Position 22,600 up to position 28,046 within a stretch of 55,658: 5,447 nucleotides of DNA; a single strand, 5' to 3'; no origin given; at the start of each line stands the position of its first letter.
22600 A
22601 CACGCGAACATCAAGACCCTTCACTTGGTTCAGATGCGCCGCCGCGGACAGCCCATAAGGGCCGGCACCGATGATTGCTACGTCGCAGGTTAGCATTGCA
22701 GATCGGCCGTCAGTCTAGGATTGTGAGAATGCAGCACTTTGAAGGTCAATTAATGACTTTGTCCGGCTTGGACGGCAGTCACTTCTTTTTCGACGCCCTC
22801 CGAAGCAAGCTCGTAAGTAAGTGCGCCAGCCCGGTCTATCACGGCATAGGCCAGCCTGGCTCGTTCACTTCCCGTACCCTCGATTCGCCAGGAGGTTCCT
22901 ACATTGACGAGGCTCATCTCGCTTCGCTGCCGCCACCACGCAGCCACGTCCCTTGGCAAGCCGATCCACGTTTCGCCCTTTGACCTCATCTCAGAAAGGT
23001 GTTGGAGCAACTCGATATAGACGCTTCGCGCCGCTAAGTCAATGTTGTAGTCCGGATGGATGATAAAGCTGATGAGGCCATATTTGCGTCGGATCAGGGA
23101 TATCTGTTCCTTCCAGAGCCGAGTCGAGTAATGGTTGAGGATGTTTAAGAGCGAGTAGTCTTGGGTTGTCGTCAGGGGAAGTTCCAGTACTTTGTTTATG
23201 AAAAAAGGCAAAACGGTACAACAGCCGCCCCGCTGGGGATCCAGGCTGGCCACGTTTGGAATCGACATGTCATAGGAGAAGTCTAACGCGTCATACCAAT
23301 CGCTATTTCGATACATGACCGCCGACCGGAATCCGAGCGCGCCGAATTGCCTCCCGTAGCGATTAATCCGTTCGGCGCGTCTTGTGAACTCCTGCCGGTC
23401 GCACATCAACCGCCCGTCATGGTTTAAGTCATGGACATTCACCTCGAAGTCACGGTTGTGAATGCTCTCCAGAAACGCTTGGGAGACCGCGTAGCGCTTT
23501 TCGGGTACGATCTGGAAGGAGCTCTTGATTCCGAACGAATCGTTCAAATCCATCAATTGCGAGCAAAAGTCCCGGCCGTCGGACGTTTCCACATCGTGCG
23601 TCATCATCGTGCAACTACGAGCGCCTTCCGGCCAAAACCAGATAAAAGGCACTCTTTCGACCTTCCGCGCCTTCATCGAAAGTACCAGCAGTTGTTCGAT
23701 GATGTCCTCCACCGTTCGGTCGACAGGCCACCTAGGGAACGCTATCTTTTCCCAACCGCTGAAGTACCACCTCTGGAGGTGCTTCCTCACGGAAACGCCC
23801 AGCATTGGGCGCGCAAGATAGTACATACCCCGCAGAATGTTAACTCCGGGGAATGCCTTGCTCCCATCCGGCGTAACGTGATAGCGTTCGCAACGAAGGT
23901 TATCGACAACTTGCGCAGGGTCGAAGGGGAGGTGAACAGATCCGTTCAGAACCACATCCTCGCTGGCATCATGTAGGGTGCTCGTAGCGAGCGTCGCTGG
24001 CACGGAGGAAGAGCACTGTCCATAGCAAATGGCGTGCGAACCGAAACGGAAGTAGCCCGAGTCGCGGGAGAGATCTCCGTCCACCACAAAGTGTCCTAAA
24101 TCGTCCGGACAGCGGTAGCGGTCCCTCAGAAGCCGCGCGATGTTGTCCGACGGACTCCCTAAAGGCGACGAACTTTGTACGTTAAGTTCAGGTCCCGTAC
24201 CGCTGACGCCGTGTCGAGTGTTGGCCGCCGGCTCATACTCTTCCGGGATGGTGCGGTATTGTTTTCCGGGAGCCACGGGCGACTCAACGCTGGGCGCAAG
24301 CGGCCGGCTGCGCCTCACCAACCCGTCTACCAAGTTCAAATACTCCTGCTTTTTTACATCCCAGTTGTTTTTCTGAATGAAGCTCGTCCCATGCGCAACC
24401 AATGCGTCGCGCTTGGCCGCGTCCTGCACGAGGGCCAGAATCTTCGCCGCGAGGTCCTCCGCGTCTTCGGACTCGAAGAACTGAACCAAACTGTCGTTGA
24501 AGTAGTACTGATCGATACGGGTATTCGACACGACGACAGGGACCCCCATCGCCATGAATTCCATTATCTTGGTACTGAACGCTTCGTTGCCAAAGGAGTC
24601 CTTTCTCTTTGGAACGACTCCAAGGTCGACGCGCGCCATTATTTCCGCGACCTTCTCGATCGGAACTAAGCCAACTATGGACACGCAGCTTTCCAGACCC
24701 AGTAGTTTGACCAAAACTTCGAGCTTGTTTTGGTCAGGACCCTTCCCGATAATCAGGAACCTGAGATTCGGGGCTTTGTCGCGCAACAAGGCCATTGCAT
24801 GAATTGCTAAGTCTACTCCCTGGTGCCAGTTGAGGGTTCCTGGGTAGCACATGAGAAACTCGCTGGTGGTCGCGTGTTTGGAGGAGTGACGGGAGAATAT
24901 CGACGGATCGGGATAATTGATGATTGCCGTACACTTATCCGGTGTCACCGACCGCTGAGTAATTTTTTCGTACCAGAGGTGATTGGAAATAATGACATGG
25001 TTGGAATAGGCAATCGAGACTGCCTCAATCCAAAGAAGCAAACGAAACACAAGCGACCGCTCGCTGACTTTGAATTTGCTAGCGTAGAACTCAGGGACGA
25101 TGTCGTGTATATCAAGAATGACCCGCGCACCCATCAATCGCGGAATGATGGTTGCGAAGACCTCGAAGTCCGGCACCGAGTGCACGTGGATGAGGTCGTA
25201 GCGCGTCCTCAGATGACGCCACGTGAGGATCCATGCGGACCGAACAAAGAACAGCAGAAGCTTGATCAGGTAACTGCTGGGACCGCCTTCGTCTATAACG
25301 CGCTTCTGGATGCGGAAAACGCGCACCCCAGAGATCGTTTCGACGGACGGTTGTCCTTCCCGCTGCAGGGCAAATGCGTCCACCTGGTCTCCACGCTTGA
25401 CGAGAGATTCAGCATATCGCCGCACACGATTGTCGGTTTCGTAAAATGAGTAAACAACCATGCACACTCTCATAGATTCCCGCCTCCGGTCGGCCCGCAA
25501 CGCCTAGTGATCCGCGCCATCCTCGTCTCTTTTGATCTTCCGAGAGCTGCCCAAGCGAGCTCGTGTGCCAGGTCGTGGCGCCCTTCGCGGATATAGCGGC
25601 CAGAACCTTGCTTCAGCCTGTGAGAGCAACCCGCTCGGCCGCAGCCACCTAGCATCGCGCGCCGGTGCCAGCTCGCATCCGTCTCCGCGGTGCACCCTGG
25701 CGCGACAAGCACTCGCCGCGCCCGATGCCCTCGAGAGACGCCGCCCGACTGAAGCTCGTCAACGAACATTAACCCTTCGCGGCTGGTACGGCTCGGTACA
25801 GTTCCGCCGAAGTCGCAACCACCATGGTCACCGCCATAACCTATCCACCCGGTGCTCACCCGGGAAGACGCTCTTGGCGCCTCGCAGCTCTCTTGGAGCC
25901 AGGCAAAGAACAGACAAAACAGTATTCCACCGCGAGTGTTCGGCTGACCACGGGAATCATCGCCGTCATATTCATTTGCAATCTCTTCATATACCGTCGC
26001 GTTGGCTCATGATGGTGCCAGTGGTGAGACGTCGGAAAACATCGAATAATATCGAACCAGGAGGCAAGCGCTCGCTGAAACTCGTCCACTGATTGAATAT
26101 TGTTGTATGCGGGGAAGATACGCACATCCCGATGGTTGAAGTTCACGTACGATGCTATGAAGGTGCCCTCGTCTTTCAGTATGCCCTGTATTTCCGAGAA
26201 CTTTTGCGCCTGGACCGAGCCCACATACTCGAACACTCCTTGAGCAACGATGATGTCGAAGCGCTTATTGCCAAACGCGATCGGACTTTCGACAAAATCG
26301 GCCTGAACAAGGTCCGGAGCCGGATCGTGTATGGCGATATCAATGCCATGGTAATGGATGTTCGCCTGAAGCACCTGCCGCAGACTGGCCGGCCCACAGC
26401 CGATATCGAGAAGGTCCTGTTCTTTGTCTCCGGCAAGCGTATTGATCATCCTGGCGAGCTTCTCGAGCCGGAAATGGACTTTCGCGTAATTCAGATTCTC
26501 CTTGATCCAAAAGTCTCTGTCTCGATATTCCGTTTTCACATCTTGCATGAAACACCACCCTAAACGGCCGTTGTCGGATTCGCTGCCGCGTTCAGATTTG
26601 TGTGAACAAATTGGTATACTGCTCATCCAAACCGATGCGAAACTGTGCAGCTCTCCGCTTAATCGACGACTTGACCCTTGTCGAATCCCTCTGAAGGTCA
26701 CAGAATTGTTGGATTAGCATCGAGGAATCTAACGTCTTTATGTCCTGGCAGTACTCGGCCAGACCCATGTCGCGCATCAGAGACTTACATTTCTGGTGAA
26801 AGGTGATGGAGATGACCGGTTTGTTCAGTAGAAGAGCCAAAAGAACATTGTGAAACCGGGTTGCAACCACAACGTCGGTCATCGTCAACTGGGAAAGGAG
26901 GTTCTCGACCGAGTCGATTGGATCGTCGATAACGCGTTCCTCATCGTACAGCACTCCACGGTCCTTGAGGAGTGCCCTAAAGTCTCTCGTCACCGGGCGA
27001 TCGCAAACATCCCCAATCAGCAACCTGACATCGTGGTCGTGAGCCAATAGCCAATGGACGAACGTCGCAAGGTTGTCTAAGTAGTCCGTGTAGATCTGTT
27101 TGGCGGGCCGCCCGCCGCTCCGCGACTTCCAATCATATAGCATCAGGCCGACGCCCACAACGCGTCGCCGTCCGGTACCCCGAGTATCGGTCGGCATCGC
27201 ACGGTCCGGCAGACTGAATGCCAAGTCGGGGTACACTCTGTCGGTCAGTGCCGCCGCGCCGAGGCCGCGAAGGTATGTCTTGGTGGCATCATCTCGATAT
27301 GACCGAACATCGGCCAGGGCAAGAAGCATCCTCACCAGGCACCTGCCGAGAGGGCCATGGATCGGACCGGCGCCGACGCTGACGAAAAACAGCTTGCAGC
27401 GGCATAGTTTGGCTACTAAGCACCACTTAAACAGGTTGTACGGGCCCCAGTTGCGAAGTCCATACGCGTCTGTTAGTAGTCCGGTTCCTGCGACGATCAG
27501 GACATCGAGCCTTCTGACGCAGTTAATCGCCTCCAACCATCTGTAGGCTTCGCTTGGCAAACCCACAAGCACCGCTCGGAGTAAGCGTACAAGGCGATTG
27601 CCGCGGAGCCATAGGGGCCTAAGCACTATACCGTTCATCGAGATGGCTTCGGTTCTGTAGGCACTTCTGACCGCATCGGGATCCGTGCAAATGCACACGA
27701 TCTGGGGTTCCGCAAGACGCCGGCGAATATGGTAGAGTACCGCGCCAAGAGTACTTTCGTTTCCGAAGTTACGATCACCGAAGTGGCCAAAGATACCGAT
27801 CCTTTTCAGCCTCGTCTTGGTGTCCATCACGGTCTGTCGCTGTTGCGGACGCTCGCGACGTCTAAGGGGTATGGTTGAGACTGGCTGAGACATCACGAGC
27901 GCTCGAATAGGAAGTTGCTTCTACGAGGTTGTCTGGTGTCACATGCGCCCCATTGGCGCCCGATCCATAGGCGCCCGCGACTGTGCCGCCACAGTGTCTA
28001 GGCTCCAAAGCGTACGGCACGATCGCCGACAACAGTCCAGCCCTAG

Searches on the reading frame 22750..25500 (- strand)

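Call 66: search_protein_families(library=pfam, proteins=[window:22750-25500:-], max_evalue=0.00001)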
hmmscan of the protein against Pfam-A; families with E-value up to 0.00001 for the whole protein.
window:22750-25500:- (916 aa): 5 families
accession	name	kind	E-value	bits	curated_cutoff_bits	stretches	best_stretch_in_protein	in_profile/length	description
PF00534.26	Glycos_transf_1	-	5.2e-25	88.4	26.4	1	212-369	13-167/172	Glycosyl transferases group 1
PF13692.12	Glyco_trans_1_4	-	1.1e-23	84.6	27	1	217-360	4-142/142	Glycosyl transferases group 1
PF13579.12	Glyco_trans_4_4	-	2.8e-13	51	29.7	1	24-193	5-155/158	Glycosyl transferase 4-like domain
PF13439.12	Glyco_transf_4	-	9.9e-10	39.1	28.5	1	25-194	7-163/170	Glycosyltransferase Family 4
PF13524.12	Glyco_trans_1_2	-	1.5e-07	31.9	25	1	240-377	10-131/144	Glycosyl transferase-like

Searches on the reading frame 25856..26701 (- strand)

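Call 66: search_protein_families(library=pfam, proteins=[window:25856-26701:-], max_evalue=0.00001)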
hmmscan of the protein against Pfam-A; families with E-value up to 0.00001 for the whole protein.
window:25856-26701:- (281 aa): 5 families
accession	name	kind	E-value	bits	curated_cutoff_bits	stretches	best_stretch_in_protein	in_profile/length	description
PF13489.12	Methyltransf_23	-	3.4e-11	43.6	27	1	76-207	3-124/164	Methyltransferase domain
PF08241.18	Methyltransf_11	-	6.5e-09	36.8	21.2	1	98-182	1-94/95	Methyltransferase domain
PF08242.18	Methyltransf_12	-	5.5e-08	33.9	30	0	98-181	1-98/98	Methyltransferase domain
PF13847.12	Methyltransf_31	-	1e-07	32.2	27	0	133-204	60-114/145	Methyltransferase domain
PF13649.12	Methyltransf_25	-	6.8e-06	27.1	27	0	98-179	2-97/97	Methyltransferase domain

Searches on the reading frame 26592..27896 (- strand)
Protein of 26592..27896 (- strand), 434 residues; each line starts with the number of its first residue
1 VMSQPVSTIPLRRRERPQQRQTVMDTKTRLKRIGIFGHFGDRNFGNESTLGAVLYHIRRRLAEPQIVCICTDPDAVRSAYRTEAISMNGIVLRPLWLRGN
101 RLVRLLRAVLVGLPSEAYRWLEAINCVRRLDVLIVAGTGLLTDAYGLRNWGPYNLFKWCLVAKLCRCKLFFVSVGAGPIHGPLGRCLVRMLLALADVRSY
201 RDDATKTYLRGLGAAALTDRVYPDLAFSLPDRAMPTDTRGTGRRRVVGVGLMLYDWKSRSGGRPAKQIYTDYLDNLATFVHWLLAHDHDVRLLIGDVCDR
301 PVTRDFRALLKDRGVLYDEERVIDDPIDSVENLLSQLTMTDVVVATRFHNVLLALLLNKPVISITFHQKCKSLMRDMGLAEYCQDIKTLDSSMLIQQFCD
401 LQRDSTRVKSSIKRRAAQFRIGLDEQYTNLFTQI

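Call 66: search_protein_families(library=pfam, proteins=[window:26592-27896:-], max_evalue=0.00001)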
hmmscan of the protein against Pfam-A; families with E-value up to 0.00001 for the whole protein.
window:26592-27896:- (434 aa): 1 family
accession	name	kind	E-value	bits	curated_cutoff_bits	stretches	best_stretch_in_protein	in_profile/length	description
PF04230.19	PS_pyruv_trans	-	4.2e-24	86.4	25.3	1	43-365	1-277/280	Polysaccharide pyruvyl transferase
